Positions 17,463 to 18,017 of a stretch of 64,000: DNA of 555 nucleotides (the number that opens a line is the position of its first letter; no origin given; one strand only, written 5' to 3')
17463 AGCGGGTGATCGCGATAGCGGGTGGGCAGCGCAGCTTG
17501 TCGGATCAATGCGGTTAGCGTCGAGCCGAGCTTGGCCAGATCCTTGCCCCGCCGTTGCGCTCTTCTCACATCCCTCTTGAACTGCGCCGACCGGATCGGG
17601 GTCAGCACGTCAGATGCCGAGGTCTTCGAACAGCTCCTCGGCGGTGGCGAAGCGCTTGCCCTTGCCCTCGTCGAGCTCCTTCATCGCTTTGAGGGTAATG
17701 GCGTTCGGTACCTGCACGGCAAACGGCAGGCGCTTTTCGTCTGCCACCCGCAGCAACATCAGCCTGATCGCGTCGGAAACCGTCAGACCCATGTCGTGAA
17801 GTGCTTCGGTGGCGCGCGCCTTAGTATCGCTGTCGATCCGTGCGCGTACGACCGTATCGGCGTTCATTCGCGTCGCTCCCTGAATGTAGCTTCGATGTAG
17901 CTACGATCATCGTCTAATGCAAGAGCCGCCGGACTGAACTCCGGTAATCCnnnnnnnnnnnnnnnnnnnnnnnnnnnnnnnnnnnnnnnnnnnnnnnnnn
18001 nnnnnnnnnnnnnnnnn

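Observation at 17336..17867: dinJ-yafQ module in which the toxin is silenced by a TGG to TGA change at the conserved tryptophan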

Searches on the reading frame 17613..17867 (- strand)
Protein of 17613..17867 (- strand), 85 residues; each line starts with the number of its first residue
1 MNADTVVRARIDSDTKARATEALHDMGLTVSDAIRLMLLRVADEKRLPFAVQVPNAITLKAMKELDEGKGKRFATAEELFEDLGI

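Call 5: search_protein_families(library=pfam, proteins=[window:17613-17867:-], max_evalue=0.01)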
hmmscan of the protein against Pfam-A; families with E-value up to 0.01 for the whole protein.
seq(85 aa): 1 family
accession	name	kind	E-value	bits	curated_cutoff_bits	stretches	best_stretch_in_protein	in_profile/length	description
PF04221.18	RelB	-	1.2e-23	83.3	22.4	1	6-82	3-81/82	RelB antitoxin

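Call 6: search_protein_families(library=ncbifam, proteins=[window:17613-17867:-], max_evalue=0.01)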
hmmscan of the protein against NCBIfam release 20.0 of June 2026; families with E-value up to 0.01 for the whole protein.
seq(85 aa): 3 families
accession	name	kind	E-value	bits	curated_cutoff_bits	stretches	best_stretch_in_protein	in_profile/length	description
TIGR02384.1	RelB_DinJ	subfamily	6.9e-23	80.7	45.65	1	3-83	3-85/85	type II toxin-antitoxin system RelB/DinJ family antitoxin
NF008412.0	PRK11235.1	equivalog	3.3e-09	36.9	96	1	7-50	4-47/80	type II toxin-antitoxin system RelB/DinJ family antitoxin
NF050811.1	RelB_ParD_antitoxin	subfamily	1.4e-07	31.7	60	1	10-52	2-44/83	type II toxin-antitoxin system RelB/ParD family antitoxin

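Call 14: find_encoding_contigs(protein=window:17613-17867:-, flank=5000, max_places=10)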
Protein seq(85 aa) (85 aa): no gene with exactly this product is on record in the collection.

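Call 38: find_related_loci(query=window:17613-17867:-, collection=metagenome_contigs, flank=1500)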
Query seq(85 aa) (85 aa) in metagenome_contigs; peptide patterns used: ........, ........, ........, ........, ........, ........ (x = any residue, [..] = any of these).
597 stretches matched a pattern; 139 encode a relative of the query (tblastn E <= 1e-3); the best 80 are kept; 80 distinct loci.
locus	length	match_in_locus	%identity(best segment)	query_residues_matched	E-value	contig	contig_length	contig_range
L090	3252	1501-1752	87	1-84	4e-45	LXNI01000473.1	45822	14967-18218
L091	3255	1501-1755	85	1-85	6e-45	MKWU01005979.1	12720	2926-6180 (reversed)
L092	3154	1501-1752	83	1-84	2e-43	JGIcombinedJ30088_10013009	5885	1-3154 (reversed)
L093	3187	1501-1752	83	1-84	2e-43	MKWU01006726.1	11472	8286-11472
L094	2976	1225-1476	83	1-84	7e-43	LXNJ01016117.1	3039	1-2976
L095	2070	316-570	82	1-85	8e-42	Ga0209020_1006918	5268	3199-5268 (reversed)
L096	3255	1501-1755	82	1-85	8e-42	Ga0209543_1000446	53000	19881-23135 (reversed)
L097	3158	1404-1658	82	1-85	8e-42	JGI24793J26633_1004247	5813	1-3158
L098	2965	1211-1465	78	1-85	4e-41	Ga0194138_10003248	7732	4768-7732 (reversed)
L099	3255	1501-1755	80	1-85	3e-41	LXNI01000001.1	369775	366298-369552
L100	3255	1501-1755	78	1-85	9e-41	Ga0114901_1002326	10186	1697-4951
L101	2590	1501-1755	79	1-85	9e-41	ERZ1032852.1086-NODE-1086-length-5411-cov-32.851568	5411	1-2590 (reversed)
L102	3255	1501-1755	78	1-85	9e-41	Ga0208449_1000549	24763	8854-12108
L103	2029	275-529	76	1-85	1e-40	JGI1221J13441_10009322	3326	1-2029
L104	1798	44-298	78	1-85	3e-40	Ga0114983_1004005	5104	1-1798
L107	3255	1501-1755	79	1-85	3e-40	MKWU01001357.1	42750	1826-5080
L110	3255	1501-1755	78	1-85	1e-39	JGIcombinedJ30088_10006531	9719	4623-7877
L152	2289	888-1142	68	1-85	8e-37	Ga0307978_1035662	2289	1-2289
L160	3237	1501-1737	70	7-85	3e-34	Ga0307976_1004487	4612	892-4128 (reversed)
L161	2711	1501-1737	70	7-85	3e-34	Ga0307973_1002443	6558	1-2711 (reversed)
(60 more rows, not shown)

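Call 43: find_homologous_proteins(query=window:17613-17867:-, max_evalue=1e-25)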
Query seq(85 aa) (85 aa): 1691 proteins with E <= 1e-25 among 2294 candidates; the best 120 are listed.
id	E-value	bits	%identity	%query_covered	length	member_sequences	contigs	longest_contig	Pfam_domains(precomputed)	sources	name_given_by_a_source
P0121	7.1e-46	170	100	100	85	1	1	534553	PF04221.19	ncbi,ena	-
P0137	1.0e-45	170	99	100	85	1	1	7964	PF04221.19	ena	-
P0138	2.8e-45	168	98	100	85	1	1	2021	PF04221.19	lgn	-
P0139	3.7e-45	168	98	100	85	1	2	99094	PF04221.19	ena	-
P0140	1.0e-44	167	96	100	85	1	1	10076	PF04221.19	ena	-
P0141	1.5e-44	166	96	100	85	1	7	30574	PF04221.19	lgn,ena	-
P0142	4.1e-44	165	95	100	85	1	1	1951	PF04221.19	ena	-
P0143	5.4e-44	164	95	100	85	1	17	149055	PF04221.19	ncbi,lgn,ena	-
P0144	9.3e-44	164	95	100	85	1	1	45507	PF04221.19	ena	-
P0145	2.0e-43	163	94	100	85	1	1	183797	PF04221.19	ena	-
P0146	2.1e-43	162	94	100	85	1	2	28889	PF04221.19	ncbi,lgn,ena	-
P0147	2.6e-43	162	94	100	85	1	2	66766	PF04221.19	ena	-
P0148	7.4e-43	161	93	99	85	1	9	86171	PF04221.19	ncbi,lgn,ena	-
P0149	8.1e-43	161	94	100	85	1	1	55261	PF04221.19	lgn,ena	-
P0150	1.4e-42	160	95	99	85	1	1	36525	PF04221.19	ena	-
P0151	2.7e-42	159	92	99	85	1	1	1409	PF04221.19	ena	-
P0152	2.2e-40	153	96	94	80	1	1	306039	PF04221.19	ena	-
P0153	3.4e-40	152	87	100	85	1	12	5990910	PF04221.19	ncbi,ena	-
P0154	4.6e-40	152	87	100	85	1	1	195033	PF04221.19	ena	-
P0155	5.8e-40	152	90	99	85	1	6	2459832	PF04221.19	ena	-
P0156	7.2e-40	151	88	99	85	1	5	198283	PF04221.19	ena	-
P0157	1.8e-39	150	88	99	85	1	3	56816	PF04221.19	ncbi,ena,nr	ncbi:MAG: type II toxin-antitoxin system RelB/DinJ family antitoxin [Rhodospirillales bacterium]|nr:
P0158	2.2e-39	150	86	100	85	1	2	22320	PF04221.19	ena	-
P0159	2.7e-39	149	87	99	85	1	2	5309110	PF04221.19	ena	-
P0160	3.2e-39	149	89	99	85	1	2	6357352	PF04221.19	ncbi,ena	-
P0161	3.4e-39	149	87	99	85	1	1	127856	PF04221.19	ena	-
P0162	3.6e-39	149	89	99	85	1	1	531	PF04221.19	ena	-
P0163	3.6e-39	149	88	99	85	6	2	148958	PF04221.19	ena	-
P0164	4.6e-39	149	87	99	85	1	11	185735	PF04221.19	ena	-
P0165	5.1e-39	149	89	99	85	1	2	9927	PF04221.19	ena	-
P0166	5.2e-39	148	89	99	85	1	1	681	PF04221.19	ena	-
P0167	6.3e-39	148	86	100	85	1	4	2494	PF04221.19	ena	-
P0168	6.6e-39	148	87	99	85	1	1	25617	PF04221.19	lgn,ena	-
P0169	1.3e-38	147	87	99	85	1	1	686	PF04221.19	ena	-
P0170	1.4e-38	147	88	99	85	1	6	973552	PF04221.19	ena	-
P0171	1.5e-38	147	88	99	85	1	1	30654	PF04221.19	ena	-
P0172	1.7e-38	147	85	100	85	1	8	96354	PF04221.19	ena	-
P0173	1.9e-38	147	89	99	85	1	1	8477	PF04221.19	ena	-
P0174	1.9e-38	147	88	99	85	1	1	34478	PF04221.19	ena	-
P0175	3.4e-38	146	87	99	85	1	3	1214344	PF04221.19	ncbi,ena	-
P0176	3.5e-38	146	85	100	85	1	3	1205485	PF04221.19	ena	-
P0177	3.6e-38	146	87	99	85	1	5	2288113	PF04221.19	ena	-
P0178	4.1e-38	146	86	99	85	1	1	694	PF04221.19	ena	-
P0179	4.5e-38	146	84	100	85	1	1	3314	PF04221.19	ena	-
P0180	4.8e-38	145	87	99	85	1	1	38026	PF04221.19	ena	-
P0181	4.9e-38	145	86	99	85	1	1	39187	PF04221.19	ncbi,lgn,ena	-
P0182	5.2e-38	145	87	99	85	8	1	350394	PF04221.19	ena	-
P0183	5.3e-38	145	87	99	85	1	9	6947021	PF04221.19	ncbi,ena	-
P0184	6.4e-38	145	86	99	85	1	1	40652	PF04221.19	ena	-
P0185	6.6e-38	145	87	98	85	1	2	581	PF04221.19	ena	-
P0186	7.2e-38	145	85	100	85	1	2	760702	PF04221.19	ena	-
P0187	8.1e-38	145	85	100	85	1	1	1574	PF04221.19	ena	-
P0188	8.7e-38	145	85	100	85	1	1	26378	PF04221.19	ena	-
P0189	9.4e-38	144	87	99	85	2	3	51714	PF04221.19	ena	-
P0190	9.8e-38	144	85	100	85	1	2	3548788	PF04221.19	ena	-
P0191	1.2e-37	144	85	99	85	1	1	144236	PF04221.19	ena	-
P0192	1.2e-37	144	84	100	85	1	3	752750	PF04221.19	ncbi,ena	-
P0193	1.2e-37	144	85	99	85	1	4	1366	PF04221.19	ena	-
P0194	1.3e-37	144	86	99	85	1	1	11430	PF04221.19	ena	-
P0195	1.3e-37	144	85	100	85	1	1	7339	PF04221.19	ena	-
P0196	1.4e-37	144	86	99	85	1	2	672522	PF04221.19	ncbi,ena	-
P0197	1.5e-37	144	86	99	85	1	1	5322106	PF04221.19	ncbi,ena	-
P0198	1.6e-37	144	87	99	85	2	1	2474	PF04221.19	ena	-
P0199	1.7e-37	144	87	99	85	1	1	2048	PF04221.19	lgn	-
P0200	1.9e-37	144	82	100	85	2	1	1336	PF04221.19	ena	-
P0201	2.0e-37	143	84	100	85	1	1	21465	PF04221.19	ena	-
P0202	2.2e-37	143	87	99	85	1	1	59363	PF04221.19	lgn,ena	-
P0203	2.2e-37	143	85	100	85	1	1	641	PF04221.19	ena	-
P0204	2.5e-37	143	85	99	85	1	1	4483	PF04221.19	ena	-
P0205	2.5e-37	143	84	100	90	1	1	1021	PF04221.19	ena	-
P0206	2.8e-37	143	86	99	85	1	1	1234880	PF04221.19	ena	-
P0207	2.8e-37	143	85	100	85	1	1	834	PF04221.19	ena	-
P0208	3.0e-37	143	84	100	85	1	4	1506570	PF04221.19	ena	-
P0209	3.1e-37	143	84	100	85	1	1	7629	PF04221.19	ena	-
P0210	3.3e-37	143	85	100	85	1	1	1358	PF04221.19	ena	-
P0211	3.3e-37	143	85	99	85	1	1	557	PF04221.19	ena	-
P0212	3.5e-37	143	87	99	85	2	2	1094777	PF04221.19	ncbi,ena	-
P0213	4.5e-37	142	83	99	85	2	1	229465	PF04221.19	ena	-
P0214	4.6e-37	142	85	99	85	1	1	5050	PF04221.19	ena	-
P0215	4.7e-37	142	86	99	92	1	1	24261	PF04221.19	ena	-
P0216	4.7e-37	142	85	100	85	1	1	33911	PF04221.19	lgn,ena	-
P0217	4.8e-37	142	85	99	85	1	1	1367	PF04221.19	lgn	-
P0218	4.9e-37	142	82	100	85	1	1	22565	PF04221.19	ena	-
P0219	4.9e-37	142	85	99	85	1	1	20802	PF04221.19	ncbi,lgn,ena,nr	ncbi:MAG: type II toxin-antitoxin system RelB/DinJ family antitoxin [Defluviicoccus sp.]|nr:type II 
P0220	4.9e-37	142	85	99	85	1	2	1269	PF04221.19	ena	-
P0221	5.3e-37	142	80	100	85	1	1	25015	PF04221.19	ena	-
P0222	5.3e-37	142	83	99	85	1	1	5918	PF04221.19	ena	-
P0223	5.5e-37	142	82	100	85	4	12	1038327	PF04221.19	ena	-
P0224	5.5e-37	142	85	99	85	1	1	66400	PF04221.19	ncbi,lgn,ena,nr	ncbi:MAG: type II toxin-antitoxin system RelB/DinJ family antitoxin [Defluviicoccus sp.]|nr:type II 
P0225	5.6e-37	142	83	99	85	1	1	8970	PF04221.19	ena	-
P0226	5.8e-37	142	85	99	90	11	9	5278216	PF04221.19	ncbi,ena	-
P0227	5.8e-37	142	82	100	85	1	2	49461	PF04221.19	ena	-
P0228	6.0e-37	142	84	100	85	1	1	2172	PF04221.19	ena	-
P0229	6.0e-37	142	85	100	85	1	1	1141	PF04221.19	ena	-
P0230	6.0e-37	142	85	99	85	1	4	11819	PF04221.19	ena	-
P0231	6.1e-37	142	84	100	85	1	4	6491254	PF04221.19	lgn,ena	-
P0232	6.1e-37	142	85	99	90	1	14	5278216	PF04221.19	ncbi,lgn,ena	-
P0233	6.3e-37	142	84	100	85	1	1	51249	PF04221.19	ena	-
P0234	6.3e-37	142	85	99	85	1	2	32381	PF04221.19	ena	-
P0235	6.7e-37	142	85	99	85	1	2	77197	PF04221.19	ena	-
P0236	6.9e-37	142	86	100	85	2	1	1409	PF04221.19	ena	-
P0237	7.1e-37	142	82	100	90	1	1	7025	PF04221.19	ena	-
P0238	7.3e-37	142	83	99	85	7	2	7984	PF04221.19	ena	-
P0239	1.1e-36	141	82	100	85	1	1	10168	PF04221.19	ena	-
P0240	1.1e-36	141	85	99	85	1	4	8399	PF04221.19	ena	-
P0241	1.1e-36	141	82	100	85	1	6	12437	PF04221.19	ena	-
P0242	1.2e-36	141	82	100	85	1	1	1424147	PF04221.19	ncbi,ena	-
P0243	1.2e-36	141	84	100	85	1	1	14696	PF04221.19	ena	-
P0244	1.2e-36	141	84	100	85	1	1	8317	PF04221.19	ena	-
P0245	1.4e-36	141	82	100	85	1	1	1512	PF04221.19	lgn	-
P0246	1.4e-36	141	83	99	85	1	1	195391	PF04221.19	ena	-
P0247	1.4e-36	141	85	99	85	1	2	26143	PF04221.19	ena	-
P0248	1.5e-36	141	82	100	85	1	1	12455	PF04221.19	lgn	-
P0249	1.5e-36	141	81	100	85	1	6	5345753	PF04221.19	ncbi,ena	-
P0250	1.6e-36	141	82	100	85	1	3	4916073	PF04221.19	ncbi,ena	-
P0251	1.6e-36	141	84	100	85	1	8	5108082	PF04221.19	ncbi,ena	-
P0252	1.7e-36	141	85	100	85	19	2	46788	PF04221.19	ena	-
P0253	1.7e-36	141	84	100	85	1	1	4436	PF04221.19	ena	-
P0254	1.8e-36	140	83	99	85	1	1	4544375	PF04221.19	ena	-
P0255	1.8e-36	140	81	100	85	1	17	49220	PF04221.19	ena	-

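Call 44: find_encoding_contigs(protein=P0137, flank=2500, max_places=10)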
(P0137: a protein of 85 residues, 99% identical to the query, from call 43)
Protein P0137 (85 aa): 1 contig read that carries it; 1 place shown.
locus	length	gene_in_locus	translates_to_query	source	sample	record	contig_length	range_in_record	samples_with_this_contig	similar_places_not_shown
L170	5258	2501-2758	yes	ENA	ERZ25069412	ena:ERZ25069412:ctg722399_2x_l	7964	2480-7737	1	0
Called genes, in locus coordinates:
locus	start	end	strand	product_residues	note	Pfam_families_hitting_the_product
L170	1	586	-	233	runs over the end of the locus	PF00072:Response_reg, PF00486:Trans_reg_C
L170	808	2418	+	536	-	PF01293:PEPCK_ATP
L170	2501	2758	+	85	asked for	PF04221:RelB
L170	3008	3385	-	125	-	PF14384:BrnA_antitoxin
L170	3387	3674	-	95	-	PF01381:HTH_3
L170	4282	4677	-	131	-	PF01042:Ribonuc_L-PSP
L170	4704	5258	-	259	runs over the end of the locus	?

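Call 45: find_encoding_contigs(protein=P0139, flank=2500, max_places=10)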
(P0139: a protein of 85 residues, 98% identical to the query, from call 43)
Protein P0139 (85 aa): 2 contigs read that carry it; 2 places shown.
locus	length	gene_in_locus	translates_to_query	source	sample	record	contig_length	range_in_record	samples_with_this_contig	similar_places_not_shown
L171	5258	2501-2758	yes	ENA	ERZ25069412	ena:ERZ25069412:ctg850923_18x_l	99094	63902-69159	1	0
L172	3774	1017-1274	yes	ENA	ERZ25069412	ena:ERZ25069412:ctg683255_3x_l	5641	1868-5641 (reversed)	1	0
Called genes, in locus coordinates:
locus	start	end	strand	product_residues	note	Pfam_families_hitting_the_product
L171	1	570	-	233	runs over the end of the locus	PF00072:Response_reg, PF00486:Trans_reg_C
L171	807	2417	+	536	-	PF01293:PEPCK_ATP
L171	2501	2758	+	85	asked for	PF04221:RelB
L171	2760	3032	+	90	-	PF15738:YafQ_toxin, PF05016:ParE_toxin (weak)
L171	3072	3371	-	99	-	PF14384:BrnA_antitoxin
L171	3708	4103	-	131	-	PF01042:Ribonuc_L-PSP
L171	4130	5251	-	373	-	PF00355:Rieske, PF00848:Ring_hydroxyl_A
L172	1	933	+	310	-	?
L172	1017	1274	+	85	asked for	PF04221:RelB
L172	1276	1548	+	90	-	PF15738:YafQ_toxin, PF05016:ParE_toxin (weak)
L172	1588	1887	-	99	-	PF14384:BrnA_antitoxin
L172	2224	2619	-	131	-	PF01042:Ribonuc_L-PSP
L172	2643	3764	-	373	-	PF00355:Rieske, PF00848:Ring_hydroxyl_A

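Call 46: find_encoding_contigs(protein=P0141, flank=2500, max_places=10)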
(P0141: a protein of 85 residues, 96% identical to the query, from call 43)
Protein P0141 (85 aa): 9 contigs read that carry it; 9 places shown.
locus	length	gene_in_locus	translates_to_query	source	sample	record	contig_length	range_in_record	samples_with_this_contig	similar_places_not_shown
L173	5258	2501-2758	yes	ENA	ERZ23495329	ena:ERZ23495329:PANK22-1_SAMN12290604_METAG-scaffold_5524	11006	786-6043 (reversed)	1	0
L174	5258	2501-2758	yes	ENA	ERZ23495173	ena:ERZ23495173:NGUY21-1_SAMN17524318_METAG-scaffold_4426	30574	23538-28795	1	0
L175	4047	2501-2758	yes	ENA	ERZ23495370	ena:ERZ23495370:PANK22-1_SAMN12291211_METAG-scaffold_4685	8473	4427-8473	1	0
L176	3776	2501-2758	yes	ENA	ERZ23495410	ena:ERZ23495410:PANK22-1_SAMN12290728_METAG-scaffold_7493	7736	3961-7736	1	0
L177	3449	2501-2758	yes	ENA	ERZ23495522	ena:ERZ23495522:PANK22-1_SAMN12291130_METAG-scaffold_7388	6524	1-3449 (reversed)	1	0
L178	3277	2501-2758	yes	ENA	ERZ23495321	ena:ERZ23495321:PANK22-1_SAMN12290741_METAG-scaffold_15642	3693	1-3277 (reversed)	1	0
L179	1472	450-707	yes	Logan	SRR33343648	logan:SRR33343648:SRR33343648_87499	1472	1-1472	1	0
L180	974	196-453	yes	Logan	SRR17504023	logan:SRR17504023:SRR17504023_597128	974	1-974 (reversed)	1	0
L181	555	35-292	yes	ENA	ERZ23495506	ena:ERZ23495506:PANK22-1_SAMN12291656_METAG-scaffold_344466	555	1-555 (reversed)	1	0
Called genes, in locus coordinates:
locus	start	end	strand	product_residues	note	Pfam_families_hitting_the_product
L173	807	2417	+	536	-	PF01293:PEPCK_ATP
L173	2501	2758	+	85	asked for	PF04221:RelB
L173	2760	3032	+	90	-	PF15738:YafQ_toxin, PF05016:ParE_toxin (weak)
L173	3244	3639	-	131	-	PF01042:Ribonuc_L-PSP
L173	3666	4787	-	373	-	PF00355:Rieske, PF00848:Ring_hydroxyl_A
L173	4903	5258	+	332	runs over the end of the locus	PF14226:DIOX_N, PF03171:2OG-FeII_Oxy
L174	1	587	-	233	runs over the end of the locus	PF00072:Response_reg, PF00486:Trans_reg_C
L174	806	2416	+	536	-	PF01293:PEPCK_ATP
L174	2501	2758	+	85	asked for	PF04221:RelB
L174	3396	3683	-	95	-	PF01381:HTH_3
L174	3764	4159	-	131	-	PF01042:Ribonuc_L-PSP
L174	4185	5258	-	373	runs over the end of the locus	PF00355:Rieske, PF00848:Ring_hydroxyl_A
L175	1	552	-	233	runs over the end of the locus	PF00072:Response_reg, PF00486:Trans_reg_C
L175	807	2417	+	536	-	PF01293:PEPCK_ATP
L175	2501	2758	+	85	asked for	PF04221:RelB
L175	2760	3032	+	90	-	PF15738:YafQ_toxin, PF05016:ParE_toxin (weak)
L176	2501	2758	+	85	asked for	PF04221:RelB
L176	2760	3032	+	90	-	PF15738:YafQ_toxin, PF05016:ParE_toxin (weak)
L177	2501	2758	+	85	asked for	PF04221:RelB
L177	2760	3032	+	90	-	PF15738:YafQ_toxin, PF05016:ParE_toxin (weak)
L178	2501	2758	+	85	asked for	PF04221:RelB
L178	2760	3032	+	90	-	PF15738:YafQ_toxin, PF05016:ParE_toxin (weak)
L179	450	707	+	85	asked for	PF04221:RelB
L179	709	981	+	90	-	PF15738:YafQ_toxin, PF05016:ParE_toxin (weak)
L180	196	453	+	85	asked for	PF04221:RelB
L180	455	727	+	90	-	PF15738:YafQ_toxin, PF05016:ParE_toxin (weak)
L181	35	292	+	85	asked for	PF04221:RelB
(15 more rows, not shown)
